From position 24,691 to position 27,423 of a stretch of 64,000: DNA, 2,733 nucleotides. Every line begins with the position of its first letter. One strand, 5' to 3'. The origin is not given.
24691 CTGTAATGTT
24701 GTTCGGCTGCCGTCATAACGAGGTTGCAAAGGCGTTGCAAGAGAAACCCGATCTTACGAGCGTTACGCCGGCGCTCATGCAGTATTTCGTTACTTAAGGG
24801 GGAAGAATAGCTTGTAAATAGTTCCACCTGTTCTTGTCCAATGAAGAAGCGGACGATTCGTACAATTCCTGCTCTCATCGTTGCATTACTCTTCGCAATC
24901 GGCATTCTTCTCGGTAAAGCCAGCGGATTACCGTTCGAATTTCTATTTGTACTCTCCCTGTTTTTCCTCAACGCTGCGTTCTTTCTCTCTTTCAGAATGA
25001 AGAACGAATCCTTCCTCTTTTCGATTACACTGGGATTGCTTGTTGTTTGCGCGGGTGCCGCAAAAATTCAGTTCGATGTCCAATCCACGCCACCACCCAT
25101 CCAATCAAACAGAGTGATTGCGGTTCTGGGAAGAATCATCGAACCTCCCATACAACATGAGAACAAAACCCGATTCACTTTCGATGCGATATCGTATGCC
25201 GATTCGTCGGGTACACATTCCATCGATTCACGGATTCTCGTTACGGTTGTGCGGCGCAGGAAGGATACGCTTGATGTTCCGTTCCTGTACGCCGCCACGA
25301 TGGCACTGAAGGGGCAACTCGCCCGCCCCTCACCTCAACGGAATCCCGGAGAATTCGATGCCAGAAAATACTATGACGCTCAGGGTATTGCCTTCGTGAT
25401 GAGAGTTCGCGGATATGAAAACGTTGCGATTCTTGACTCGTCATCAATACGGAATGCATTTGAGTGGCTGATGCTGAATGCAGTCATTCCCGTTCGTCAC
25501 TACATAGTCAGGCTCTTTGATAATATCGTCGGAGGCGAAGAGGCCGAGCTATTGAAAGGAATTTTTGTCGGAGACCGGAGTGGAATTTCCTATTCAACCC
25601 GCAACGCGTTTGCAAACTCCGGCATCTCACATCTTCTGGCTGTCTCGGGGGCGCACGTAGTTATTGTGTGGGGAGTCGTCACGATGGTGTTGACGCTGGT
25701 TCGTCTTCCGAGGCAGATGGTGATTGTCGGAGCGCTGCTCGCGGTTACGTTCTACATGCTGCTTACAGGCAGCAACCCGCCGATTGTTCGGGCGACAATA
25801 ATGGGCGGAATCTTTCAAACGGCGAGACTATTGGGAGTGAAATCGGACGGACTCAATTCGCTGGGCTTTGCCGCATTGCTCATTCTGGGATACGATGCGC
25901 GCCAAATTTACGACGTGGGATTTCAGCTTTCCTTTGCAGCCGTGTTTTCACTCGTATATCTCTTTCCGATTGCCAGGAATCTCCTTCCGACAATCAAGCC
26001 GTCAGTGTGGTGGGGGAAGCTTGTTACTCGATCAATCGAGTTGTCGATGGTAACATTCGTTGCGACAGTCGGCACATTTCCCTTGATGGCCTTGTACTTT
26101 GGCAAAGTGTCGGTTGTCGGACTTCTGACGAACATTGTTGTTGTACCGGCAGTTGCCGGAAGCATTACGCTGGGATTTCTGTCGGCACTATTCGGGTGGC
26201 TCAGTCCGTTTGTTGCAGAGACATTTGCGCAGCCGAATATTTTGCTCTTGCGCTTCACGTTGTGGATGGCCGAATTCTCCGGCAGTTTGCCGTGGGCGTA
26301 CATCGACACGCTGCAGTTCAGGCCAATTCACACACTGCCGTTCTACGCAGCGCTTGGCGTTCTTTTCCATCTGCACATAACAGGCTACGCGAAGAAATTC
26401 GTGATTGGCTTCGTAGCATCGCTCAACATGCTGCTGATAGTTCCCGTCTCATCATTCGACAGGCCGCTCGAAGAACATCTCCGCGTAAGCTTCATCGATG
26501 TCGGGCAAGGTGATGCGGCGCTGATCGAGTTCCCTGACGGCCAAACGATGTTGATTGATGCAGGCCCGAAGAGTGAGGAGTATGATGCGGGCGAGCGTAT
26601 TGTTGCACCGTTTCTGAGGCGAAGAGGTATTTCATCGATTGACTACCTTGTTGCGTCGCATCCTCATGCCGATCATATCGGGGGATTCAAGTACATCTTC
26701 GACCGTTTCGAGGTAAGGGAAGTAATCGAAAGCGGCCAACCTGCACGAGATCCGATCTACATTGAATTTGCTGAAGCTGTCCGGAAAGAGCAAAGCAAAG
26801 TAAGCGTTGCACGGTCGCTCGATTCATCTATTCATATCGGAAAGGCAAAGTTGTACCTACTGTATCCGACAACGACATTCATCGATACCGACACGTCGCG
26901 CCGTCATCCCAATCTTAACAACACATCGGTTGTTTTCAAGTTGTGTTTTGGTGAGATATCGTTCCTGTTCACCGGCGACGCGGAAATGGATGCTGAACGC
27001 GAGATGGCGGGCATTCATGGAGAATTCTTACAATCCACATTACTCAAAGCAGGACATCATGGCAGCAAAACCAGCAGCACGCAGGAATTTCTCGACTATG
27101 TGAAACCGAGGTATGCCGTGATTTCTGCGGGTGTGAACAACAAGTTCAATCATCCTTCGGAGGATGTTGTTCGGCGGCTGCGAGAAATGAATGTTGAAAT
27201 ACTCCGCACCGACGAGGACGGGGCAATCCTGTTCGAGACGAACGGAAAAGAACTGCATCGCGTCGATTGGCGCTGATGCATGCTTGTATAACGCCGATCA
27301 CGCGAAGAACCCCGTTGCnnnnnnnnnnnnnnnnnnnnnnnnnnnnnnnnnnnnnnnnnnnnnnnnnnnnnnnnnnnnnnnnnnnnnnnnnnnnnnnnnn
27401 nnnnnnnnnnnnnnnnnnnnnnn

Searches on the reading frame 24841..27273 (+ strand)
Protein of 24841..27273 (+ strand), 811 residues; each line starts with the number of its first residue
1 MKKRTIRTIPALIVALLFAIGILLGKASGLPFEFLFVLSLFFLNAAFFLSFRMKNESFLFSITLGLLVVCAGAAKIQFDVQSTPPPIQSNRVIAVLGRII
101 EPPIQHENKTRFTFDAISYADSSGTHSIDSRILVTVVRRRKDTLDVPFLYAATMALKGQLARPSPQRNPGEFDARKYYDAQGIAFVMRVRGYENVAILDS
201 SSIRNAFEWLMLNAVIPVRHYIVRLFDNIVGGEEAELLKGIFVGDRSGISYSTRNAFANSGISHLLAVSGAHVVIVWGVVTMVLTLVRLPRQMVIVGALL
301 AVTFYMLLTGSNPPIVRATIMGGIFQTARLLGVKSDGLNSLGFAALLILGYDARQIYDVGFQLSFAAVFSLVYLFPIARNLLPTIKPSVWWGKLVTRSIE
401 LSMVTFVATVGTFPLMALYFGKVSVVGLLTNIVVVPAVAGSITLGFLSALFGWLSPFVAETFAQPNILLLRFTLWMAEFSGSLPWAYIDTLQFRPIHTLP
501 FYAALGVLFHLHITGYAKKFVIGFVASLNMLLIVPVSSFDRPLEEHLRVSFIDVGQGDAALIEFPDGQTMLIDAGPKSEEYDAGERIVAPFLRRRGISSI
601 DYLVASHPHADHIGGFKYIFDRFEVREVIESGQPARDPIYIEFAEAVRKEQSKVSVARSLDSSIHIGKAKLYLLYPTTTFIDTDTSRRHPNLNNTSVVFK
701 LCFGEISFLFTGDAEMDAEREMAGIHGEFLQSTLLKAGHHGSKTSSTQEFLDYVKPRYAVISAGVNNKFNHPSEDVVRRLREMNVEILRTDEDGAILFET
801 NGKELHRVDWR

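Call 18: find_encoding_contigs(protein=window:24841-27273:+, flank=10000, max_places=1)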
Protein window:24841-27273:+ (811 aa): 15 contigs read that carry it; 1 place shown.
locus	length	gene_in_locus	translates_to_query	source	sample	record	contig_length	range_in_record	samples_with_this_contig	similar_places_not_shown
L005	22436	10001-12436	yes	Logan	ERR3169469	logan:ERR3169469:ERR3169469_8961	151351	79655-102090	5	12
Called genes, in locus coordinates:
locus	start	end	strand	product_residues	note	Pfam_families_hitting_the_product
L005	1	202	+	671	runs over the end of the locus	PF09976:TPR_21 (faint), PF07719:TPR_2 (faint), PF13525:YfiO (faint), PF13432:TPR_16 (faint), PF04348:LppC (weak), PF13458:Peripla_BP_6, PF01094:ANF_receptor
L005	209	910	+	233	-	PF20582:UPF0758_N, PF04002:RadC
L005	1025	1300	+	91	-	-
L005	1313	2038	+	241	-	PF01476:LysM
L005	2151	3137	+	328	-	PF02562:PhoH, PF13245:AAA_19 (weak), PF13604:AAA_30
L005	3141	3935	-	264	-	PF01503:PRA-PH (faint), PF03819:MazG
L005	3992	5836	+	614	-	PF07969:Amidohydro_3, PF01979:Amidohydro_1 (weak)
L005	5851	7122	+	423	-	PF07690:MFS_1 (weak), PF13347:MFS_2 (weak), PF07690:MFS_1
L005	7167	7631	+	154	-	-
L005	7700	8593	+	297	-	PF17827:PrmC_N, PF01135:PCMT, PF05958:tRNA_U5-meth_tr, PF06325:PrmA, PF05175:MTS, PF02390:Methyltransf_4, PF13847:Methyltransf_31, PF08241:Methyltransf_11, +5 more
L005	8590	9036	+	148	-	PF02580:Tyr_Deacylase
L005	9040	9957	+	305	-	PF01676:Metalloenzyme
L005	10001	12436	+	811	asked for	PF13567:DUF4131, PF03772:Competence, PF00753:Lactamase_B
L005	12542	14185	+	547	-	PF01642:MM_CoA_mutase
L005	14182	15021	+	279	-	PF22435:MRM3-like_sub_bind, PF08032:SpoU_sub_bind, PF00588:SpoU_methylase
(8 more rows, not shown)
